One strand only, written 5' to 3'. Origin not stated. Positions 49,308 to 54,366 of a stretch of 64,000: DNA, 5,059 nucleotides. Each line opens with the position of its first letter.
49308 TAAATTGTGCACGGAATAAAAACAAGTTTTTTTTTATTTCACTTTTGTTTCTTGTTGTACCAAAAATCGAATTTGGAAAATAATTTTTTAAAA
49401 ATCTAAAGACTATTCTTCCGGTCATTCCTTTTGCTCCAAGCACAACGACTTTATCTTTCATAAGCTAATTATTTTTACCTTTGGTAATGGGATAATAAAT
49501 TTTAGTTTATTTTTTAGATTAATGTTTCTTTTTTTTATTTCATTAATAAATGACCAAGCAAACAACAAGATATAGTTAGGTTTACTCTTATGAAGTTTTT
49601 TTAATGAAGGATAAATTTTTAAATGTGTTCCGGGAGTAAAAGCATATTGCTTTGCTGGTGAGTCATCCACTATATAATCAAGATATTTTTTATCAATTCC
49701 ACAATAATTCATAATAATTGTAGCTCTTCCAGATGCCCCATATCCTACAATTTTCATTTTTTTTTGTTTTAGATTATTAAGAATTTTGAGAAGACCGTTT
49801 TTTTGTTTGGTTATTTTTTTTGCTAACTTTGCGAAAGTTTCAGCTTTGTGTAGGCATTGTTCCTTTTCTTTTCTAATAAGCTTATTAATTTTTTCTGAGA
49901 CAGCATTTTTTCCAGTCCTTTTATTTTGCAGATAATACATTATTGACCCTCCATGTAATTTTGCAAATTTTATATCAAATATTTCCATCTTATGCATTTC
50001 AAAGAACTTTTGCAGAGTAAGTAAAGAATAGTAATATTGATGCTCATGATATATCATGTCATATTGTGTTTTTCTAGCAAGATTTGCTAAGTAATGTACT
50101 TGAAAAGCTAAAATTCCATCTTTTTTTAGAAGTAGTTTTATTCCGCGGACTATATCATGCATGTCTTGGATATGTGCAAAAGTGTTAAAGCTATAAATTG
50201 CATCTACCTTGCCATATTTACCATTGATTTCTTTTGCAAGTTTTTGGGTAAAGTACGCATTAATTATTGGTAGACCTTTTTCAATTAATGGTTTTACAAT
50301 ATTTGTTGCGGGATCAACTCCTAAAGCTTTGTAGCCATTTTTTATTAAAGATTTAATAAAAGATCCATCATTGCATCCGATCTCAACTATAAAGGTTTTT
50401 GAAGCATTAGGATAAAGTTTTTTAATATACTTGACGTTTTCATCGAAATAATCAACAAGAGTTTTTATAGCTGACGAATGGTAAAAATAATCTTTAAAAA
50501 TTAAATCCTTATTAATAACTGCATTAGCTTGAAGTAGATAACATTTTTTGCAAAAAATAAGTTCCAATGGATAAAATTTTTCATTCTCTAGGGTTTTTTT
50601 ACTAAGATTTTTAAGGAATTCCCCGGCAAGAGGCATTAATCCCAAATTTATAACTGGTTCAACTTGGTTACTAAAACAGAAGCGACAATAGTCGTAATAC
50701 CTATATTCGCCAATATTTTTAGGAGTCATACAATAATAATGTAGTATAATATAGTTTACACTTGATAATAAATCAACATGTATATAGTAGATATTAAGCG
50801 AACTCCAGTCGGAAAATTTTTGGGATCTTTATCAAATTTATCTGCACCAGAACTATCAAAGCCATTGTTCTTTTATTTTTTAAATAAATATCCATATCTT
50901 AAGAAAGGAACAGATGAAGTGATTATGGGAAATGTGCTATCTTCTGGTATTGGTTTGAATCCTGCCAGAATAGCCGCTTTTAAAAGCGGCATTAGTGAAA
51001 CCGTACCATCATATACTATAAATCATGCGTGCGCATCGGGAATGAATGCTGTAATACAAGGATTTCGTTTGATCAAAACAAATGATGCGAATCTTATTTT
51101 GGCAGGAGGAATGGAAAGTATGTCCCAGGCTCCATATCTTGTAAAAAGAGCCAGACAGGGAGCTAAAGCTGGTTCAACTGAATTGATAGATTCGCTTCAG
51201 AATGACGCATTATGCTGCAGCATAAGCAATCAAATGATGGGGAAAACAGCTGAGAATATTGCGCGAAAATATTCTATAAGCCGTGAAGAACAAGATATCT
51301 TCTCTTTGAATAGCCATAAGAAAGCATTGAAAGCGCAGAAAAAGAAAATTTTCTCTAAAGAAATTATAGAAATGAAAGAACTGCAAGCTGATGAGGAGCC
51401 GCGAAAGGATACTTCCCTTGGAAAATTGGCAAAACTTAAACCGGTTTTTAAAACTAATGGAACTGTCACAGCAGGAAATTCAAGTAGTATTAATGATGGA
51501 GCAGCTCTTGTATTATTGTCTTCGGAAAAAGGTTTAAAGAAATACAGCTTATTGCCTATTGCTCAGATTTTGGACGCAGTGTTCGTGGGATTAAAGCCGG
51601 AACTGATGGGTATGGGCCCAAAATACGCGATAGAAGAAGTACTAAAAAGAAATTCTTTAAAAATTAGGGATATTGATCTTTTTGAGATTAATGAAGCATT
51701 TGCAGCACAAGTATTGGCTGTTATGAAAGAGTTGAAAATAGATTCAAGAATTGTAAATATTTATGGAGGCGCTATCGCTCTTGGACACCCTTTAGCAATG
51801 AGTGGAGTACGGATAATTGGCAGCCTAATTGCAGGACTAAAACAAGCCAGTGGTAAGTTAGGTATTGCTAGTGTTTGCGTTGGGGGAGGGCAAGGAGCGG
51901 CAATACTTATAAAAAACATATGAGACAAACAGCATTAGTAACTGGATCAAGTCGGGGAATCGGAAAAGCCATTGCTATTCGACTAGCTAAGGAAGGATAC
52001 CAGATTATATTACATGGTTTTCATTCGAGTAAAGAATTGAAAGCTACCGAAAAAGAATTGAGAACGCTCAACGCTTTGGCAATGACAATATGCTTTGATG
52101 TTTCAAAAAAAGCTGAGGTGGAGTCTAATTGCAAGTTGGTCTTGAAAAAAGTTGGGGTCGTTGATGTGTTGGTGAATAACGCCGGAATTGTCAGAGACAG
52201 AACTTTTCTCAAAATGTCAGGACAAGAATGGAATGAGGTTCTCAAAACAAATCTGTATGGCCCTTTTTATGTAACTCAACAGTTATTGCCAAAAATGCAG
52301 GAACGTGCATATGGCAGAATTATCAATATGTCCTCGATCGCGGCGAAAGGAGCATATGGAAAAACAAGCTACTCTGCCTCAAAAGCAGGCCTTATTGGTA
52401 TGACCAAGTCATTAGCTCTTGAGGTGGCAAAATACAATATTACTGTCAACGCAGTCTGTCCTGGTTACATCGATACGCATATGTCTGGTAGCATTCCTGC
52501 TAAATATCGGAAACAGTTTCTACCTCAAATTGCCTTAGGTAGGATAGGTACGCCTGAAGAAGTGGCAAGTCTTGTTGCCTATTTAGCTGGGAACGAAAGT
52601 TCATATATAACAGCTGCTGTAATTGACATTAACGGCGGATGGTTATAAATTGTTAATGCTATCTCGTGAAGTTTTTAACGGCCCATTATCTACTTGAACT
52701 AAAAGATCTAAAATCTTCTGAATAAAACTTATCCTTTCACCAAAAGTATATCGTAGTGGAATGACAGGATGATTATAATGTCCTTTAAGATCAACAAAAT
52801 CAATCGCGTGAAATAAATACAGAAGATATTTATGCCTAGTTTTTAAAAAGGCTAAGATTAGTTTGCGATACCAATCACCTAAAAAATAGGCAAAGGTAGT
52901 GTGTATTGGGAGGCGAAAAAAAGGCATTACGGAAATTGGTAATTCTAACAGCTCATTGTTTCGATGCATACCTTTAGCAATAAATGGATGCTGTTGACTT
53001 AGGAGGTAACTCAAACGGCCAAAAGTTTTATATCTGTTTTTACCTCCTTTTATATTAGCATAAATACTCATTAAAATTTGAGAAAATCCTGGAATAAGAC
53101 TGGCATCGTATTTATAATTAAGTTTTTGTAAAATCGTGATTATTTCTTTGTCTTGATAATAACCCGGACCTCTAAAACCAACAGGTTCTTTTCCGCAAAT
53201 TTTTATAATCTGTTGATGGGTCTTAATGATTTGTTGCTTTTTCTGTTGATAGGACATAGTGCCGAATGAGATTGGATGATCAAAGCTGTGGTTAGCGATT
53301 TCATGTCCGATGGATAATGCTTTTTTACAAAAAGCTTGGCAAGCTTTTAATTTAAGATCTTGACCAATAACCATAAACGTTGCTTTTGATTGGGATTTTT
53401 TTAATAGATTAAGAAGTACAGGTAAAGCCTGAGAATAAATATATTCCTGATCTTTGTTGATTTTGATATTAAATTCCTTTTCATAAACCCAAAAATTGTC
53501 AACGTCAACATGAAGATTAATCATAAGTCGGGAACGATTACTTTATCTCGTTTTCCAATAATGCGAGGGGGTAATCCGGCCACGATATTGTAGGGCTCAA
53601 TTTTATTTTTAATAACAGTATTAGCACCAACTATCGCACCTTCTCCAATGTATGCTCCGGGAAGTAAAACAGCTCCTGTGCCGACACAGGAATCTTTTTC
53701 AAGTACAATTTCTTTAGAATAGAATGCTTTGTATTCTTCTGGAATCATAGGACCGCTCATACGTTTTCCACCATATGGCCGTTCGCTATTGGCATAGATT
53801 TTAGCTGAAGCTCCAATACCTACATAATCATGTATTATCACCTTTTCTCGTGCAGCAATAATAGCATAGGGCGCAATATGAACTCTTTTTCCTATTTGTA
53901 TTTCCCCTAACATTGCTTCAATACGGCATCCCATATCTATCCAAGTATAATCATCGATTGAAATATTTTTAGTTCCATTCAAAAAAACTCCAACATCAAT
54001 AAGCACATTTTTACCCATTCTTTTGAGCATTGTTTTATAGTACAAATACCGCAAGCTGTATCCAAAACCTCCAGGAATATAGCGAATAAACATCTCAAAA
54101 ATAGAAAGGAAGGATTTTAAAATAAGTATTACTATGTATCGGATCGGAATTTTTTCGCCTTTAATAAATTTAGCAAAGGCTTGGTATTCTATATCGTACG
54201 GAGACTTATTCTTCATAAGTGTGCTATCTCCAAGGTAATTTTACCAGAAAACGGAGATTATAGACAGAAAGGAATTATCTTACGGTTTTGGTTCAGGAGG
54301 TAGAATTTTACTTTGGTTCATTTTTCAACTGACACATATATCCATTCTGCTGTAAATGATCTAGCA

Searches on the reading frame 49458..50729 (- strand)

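Call 21: search_protein_families(library=pfam, proteins=[window:49458-50729:-], max_evalue=0.001)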
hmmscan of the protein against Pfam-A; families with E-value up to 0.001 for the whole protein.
window:49458-50729:- (423 aa): 7 families
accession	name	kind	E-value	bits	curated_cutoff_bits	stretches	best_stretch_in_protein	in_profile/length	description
PF08484.17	Methyltransf_14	-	4.9e-44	150.4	23.5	1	258-416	2-160/160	C-methyltransferase C-terminal domain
PF13489.12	Methyltransf_23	-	1.4e-16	61.1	27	1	100-244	11-155/164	Methyltransferase domain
PF08421.16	Methyltransf_13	-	2e-16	60.3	31.3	1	15-78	1-62/62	Putative zinc binding domain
PF08241.18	Methyltransf_11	-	2.5e-09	38.1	21.2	1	115-209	1-95/95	Methyltransferase domain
PF08242.18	Methyltransf_12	-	5.4e-09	37.1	30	1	115-207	1-98/98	Methyltransferase domain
PF13649.12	Methyltransf_25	-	7.7e-08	33.4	27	1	114-205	1-97/97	Methyltransferase domain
PF13847.12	Methyltransf_31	-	5.1e-05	23.4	27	1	114-233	7-129/145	Methyltransferase domain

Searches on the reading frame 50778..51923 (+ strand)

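Call 21: search_protein_families(library=pfam, proteins=[window:50778-51923:+], max_evalue=0.001)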
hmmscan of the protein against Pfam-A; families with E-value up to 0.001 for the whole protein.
window:50778-51923:+ (381 aa): 3 families
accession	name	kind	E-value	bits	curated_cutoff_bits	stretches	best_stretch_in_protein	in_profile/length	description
PF00108.29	Thiolase_N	-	5.2e-78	262.5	26.4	1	2-250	2-259/260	Thiolase, N-terminal domain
PF02803.24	Thiolase_C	-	8.9e-45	151.7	27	1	260-379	3-122/123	Thiolase, C-terminal domain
PF00109.32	ketoacyl-synt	-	9e-06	25.9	20.8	1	75-128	164-217/252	Beta-ketoacyl synthase, N-terminal domain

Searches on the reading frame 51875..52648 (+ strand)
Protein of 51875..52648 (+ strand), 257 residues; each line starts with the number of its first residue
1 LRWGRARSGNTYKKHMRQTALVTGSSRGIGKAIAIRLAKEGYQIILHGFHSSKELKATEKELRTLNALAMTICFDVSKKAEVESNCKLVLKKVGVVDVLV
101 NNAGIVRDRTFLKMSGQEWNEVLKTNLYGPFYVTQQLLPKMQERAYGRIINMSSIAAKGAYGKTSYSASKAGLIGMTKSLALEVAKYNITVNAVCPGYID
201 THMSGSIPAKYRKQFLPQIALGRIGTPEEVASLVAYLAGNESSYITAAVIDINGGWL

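Call 21: search_protein_families(library=pfam, proteins=[window:51875-52648:+], max_evalue=0.001)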
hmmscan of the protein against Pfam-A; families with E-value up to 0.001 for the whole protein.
window:51875-52648:+ (257 aa): 4 families
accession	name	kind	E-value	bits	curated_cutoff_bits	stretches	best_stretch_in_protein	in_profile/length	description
PF13561.12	adh_short_C2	-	3e-62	210.7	27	1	26-256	5-235/236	Enoyl-(Acyl carrier protein) reductase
PF00106.31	adh_short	-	9.4e-60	201.9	26.6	1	18-210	1-193/195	short chain dehydrogenase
PF08659.16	KR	-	1.5e-13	51.5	22.6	1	19-171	2-154/180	KR domain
PF23441.1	SDR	-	4.2e-06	26.8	27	1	72-236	66-237/258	SDR-like rossmann domain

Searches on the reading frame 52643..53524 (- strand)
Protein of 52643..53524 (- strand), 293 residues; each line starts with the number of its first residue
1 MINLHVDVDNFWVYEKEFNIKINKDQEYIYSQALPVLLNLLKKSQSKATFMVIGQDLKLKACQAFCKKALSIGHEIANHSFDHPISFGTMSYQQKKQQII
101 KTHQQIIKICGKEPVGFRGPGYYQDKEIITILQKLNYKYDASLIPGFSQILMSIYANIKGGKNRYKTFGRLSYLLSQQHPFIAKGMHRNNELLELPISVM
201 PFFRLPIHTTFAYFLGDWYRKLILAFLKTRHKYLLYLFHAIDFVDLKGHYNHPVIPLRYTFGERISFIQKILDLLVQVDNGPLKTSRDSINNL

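Call 21: search_protein_families(library=pfam, proteins=[window:52643-53524:-], max_evalue=0.001)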
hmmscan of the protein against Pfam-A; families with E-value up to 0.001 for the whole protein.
window:52643-53524:- (293 aa): 2 families
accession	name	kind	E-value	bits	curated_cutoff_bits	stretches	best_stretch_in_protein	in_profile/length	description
PF01522.26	Polysacc_deac_1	-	3.3e-18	66.3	23.1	1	30-139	17-123/124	Polysaccharide deacetylase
PF03065.20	Glyco_hydro_57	-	0.00033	20.5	21.2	1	75-139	104-168/291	Glycosyl hydrolase family 57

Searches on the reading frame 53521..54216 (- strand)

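Call 21: search_protein_families(library=pfam, proteins=[window:53521-54216:-], max_evalue=0.001)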
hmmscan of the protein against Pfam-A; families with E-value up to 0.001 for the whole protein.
window:53521-54216:- (231 aa): 1 family
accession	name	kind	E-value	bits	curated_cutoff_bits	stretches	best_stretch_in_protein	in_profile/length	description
PF00132.30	Hexapep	-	1.1e-13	50.6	27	1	170-204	2-36/36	Bacterial transferase hexapeptide (six repeats)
